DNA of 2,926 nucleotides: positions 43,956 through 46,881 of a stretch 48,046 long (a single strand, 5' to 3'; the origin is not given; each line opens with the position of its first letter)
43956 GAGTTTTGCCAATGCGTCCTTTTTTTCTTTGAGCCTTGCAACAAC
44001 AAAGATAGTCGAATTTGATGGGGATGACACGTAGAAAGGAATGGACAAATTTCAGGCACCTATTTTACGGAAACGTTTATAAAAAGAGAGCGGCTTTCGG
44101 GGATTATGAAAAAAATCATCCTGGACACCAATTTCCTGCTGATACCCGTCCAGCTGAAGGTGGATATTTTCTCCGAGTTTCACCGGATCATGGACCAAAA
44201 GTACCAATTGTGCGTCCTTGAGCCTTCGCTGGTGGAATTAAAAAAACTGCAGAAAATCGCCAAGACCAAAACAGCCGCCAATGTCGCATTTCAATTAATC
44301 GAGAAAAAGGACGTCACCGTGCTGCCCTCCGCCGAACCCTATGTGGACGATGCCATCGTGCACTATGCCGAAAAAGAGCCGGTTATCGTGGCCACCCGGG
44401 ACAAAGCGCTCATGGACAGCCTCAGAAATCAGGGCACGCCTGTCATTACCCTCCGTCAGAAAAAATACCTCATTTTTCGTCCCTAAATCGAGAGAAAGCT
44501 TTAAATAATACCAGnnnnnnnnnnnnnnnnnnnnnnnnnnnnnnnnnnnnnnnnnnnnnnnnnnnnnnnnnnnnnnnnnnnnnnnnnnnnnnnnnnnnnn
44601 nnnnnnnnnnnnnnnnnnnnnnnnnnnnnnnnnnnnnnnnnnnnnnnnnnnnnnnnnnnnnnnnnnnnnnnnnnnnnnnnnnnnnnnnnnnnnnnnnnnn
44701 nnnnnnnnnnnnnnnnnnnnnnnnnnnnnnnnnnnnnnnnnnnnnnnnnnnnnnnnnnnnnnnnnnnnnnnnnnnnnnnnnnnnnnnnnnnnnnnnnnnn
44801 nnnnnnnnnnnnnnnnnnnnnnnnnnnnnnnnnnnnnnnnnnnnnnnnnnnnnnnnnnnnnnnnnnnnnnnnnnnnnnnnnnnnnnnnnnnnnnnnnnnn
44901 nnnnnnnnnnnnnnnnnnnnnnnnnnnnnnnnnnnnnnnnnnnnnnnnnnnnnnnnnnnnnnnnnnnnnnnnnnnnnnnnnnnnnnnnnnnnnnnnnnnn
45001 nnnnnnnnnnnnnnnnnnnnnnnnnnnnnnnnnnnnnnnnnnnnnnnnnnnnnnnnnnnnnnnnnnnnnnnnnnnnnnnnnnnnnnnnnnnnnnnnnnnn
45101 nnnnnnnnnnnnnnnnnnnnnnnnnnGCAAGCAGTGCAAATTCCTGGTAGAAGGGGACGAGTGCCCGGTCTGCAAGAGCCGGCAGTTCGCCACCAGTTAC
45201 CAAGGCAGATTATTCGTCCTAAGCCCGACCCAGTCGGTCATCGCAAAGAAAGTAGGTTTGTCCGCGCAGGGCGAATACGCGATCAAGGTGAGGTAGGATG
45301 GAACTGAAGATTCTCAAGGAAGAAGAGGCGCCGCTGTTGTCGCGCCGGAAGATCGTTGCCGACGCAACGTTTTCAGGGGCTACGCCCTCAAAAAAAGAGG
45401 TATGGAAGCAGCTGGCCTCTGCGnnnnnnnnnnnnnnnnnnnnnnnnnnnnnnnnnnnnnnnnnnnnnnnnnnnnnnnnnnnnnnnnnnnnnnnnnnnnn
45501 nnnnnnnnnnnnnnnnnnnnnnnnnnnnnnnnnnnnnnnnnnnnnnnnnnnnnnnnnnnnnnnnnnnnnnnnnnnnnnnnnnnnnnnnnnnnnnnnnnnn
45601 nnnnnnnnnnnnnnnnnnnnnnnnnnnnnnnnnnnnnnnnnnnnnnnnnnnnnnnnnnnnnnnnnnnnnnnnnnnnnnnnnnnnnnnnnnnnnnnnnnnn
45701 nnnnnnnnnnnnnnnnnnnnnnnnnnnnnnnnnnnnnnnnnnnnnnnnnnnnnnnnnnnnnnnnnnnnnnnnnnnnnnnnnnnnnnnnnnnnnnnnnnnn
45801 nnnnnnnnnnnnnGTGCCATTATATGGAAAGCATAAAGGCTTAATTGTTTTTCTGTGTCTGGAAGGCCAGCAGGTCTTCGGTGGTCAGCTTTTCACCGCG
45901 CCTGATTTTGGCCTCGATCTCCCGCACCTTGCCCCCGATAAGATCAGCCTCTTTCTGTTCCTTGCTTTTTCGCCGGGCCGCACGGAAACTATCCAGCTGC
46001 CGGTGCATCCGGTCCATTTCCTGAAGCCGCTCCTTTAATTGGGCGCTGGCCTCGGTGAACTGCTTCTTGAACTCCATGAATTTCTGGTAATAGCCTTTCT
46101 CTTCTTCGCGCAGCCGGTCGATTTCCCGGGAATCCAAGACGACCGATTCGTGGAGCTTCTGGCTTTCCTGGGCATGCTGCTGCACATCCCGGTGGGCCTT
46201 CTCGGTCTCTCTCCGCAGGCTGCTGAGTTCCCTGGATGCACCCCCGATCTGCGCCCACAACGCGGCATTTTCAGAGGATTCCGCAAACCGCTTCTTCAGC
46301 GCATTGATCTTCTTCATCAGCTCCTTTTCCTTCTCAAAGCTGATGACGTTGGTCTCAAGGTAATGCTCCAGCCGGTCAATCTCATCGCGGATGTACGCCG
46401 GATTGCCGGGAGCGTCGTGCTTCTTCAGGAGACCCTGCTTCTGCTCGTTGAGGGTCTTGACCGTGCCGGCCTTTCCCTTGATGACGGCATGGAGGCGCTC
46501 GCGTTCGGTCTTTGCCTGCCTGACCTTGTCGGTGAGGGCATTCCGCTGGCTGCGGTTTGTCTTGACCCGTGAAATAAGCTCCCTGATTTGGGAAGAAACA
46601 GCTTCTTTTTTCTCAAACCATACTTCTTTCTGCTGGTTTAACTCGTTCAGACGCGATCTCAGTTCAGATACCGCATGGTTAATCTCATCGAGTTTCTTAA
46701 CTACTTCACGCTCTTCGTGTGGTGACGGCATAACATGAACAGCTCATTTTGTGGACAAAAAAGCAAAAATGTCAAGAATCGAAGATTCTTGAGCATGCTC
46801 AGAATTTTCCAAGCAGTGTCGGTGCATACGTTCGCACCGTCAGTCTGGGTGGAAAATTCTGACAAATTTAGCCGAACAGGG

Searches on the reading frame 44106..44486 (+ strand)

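Call 11: search_protein_families(library=pfam, proteins=[window:44106-44486:+], max_evalue=0.01)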
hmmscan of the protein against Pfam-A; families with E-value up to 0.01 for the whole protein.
window:44106-44486:+ (126 aa): 2 families
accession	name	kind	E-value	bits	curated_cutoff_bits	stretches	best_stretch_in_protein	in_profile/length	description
PF18477.7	PIN_9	-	6.2e-24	84.9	26.3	1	4-119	1-116/116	PIN like domain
PF04900.18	Fcf1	-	0.00021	22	21.4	1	28-123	2-97/99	Fcf1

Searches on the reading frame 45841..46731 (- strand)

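Call 57: search_protein_families(library=pfam, proteins=[window:45841-46731:-], max_evalue=0.001)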
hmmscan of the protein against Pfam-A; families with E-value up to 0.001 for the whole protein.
window:45841-46731:- (296 aa): 1 family
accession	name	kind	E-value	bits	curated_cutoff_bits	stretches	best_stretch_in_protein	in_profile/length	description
PF23435.1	DUF7121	-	4.5e-15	56.3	29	1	6-292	27-303/307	Family of unknown function (DUF7121)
